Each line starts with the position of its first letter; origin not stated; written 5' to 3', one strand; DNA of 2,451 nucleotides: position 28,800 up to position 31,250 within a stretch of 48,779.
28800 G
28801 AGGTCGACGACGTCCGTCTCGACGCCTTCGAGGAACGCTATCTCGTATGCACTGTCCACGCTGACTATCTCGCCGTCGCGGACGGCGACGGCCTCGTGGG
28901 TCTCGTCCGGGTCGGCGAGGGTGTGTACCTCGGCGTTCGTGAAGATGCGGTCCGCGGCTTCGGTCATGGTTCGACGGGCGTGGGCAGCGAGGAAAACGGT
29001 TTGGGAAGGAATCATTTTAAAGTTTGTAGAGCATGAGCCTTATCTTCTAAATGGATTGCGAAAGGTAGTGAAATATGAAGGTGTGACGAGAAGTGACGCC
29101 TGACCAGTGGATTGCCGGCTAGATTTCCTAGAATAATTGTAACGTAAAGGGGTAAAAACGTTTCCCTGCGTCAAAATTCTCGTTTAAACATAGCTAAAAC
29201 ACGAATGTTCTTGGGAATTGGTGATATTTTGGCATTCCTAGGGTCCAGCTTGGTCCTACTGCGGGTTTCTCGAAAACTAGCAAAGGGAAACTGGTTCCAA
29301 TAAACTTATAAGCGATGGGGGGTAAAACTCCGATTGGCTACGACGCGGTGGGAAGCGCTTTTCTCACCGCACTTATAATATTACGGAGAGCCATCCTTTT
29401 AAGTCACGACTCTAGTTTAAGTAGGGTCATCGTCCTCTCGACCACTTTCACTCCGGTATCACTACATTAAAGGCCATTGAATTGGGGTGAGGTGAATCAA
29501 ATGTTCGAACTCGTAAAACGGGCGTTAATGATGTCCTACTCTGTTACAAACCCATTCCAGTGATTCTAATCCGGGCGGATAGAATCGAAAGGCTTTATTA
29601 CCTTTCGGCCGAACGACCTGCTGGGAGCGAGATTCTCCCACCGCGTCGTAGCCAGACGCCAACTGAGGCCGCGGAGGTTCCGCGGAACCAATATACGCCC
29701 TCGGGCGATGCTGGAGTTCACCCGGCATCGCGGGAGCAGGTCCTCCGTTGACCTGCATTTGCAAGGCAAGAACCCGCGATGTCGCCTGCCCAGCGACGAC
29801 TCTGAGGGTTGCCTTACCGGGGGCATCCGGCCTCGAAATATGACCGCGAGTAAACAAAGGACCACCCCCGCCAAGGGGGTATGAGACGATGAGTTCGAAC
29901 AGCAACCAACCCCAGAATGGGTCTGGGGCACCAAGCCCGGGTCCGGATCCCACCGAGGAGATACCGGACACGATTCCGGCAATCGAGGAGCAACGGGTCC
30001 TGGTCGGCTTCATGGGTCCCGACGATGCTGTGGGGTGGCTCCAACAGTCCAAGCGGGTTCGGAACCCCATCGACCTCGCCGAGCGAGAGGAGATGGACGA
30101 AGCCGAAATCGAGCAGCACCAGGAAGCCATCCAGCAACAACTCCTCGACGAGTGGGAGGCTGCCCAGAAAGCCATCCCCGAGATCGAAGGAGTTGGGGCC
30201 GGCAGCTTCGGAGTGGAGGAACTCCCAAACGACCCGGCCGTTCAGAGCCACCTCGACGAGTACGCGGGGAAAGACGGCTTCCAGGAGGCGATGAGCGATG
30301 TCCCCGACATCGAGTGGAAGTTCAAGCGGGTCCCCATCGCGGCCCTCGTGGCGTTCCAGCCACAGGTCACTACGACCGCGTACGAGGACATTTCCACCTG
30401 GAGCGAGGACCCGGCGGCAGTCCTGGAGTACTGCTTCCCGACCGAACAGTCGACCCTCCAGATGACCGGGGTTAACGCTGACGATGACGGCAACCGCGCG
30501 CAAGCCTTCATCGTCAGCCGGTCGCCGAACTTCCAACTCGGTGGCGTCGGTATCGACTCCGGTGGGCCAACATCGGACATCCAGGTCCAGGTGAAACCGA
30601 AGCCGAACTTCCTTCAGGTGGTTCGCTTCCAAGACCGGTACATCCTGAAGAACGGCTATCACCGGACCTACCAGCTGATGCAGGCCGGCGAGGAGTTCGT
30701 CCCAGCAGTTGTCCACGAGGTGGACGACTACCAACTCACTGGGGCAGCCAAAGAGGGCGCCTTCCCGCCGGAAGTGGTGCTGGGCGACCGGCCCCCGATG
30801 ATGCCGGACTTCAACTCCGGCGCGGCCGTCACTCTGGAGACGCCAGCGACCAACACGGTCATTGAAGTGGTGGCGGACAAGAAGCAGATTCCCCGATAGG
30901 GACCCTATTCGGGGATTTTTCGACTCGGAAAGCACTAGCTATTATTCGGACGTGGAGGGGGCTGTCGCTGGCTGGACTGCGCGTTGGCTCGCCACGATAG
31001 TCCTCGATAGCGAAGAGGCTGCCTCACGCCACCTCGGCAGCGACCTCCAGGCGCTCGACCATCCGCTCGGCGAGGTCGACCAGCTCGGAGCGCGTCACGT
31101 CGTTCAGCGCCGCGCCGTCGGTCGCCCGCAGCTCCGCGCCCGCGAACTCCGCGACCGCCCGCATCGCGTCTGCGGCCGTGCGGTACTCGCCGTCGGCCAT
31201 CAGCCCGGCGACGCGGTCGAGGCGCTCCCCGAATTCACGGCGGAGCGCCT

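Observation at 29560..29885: Hairpin-dense, ORF-free ~330-nt segment directly upstream of an orphan ParB/Srx-like gene: candidate novel structured RNA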

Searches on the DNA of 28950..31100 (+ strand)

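Call 62: search_rna_families(source=window, start=28950, end=31100, threshold=evalue, max_evalue=10)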
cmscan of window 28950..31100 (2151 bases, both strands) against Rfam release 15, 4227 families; matches with E-value up to 10: 2.
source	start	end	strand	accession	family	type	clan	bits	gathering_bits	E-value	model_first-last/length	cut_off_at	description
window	30474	30518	-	RF01059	mir-598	Gene; miRNA;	-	17.4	69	3.5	1-80/80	no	mir-598 microRNA precursor family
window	29124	29212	-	RF01471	rliB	Gene; sRNA;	-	16.8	40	2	1-360/360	no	Listeria sRNA rliB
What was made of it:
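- On Any Rfam 15 family: At E<=10, 28950-31100 gives only two chance-level hits outside the element (call 62).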

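Call 90: search_dna_similar(query=window:29290-29888:+, collection=plasmids, mode=distant, max_evalue=0.01)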
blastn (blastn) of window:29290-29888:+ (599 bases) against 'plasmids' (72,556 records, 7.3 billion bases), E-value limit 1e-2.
No match.

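Call 91: search_dna_similar(query=L004:160-810:+, collection=plasmids, mode=distant, max_evalue=0.01)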
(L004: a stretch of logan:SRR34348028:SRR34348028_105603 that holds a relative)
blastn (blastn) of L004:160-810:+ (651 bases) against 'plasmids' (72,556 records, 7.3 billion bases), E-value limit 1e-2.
No match.

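Call 92: search_dna_similar(query=window:29290-29888:+, collection=phages, mode=distant, max_evalue=0.01)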
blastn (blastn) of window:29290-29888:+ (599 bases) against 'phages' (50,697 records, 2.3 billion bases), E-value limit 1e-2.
No match.
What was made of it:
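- On MITE or small IS: Plasmid and phage collections give no match (calls 90-92).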

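Call 114: search_rna_families(sources=[L001, L002, L004, L005, L006], threshold=evalue, max_evalue=1)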
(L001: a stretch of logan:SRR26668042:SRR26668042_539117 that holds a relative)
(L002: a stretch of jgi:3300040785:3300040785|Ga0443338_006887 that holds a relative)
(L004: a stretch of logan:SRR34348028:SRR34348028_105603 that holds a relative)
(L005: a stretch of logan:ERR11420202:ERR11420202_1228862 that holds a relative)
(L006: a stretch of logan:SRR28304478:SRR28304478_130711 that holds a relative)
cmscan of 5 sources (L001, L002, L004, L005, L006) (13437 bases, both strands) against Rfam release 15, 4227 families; matches with E-value up to 1: 1.
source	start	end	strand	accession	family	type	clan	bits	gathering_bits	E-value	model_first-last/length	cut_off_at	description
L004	550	673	-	RF01877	MIAT_exon5_3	Gene; lncRNA;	-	13.7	90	0.95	1-382/382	no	Myocardial infarction associated transcript exon 5 conserved region 3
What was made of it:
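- On Any Rfam 15 family: Homologous loci give nothing (call 114).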
